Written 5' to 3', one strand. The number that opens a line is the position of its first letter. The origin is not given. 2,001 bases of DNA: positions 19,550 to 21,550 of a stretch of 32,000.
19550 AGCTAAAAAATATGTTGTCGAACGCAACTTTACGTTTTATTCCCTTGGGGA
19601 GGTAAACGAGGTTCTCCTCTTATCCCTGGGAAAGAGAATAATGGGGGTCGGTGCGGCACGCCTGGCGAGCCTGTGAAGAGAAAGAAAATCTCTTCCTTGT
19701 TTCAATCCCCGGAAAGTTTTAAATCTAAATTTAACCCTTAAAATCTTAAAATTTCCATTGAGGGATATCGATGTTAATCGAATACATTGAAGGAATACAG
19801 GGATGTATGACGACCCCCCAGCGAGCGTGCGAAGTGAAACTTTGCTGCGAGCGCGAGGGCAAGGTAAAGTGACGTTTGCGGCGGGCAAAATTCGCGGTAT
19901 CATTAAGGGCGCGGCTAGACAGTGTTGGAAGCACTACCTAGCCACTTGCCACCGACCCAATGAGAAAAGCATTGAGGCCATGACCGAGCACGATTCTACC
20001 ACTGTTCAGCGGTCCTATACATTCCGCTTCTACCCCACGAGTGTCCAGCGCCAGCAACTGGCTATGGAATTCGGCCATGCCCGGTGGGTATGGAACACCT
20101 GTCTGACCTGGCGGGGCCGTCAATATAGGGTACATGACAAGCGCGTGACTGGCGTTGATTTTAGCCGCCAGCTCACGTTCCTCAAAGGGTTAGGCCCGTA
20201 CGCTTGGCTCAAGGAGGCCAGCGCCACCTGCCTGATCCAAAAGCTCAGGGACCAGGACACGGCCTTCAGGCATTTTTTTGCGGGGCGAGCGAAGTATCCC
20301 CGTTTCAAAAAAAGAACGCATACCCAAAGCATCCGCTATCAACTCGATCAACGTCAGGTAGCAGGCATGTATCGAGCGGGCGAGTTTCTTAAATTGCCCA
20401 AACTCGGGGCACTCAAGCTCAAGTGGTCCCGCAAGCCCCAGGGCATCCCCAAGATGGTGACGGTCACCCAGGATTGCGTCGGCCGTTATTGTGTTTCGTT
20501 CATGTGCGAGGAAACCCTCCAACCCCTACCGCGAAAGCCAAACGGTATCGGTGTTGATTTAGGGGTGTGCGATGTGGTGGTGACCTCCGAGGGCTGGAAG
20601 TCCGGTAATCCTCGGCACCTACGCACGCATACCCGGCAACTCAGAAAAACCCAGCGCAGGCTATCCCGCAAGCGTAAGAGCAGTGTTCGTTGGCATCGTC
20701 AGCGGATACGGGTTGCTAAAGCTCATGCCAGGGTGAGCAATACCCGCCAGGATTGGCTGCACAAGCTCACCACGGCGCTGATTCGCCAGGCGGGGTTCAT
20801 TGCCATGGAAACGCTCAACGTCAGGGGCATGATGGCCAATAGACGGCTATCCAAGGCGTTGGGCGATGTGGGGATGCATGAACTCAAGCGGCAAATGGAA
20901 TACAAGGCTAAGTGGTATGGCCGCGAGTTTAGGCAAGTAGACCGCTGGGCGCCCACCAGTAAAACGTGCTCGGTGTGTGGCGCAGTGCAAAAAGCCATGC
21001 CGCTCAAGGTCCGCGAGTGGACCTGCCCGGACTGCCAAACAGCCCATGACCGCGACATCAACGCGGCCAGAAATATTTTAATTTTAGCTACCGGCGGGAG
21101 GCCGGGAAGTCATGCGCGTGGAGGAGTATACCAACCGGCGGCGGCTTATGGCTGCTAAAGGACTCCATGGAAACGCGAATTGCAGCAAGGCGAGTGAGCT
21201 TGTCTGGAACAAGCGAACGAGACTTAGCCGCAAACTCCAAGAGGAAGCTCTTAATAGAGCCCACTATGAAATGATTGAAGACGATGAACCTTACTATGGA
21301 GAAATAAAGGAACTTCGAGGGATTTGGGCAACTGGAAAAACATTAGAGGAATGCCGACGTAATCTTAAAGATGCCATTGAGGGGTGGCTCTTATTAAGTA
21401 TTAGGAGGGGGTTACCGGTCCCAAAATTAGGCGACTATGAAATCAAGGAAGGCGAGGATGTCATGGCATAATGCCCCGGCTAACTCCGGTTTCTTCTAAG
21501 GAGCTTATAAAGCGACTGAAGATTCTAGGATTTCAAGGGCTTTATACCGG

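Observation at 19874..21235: Conserved left-end/right-end complementarity with compensatory changes in the tnpB-only element family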

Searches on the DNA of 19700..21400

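Call 10: search_rna_families(source=window, start=19700, end=21400, threshold=evalue, max_evalue=10, show_alignments=2)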
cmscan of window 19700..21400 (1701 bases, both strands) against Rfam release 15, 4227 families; matches with E-value up to 10: 1.
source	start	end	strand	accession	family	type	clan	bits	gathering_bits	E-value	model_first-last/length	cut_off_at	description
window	20699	20781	-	RF00305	snoZ248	Gene; snRNA; snoRNA; CD-box;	-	19.8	120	0.99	1-137/137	no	Small nucleolar RNA Z248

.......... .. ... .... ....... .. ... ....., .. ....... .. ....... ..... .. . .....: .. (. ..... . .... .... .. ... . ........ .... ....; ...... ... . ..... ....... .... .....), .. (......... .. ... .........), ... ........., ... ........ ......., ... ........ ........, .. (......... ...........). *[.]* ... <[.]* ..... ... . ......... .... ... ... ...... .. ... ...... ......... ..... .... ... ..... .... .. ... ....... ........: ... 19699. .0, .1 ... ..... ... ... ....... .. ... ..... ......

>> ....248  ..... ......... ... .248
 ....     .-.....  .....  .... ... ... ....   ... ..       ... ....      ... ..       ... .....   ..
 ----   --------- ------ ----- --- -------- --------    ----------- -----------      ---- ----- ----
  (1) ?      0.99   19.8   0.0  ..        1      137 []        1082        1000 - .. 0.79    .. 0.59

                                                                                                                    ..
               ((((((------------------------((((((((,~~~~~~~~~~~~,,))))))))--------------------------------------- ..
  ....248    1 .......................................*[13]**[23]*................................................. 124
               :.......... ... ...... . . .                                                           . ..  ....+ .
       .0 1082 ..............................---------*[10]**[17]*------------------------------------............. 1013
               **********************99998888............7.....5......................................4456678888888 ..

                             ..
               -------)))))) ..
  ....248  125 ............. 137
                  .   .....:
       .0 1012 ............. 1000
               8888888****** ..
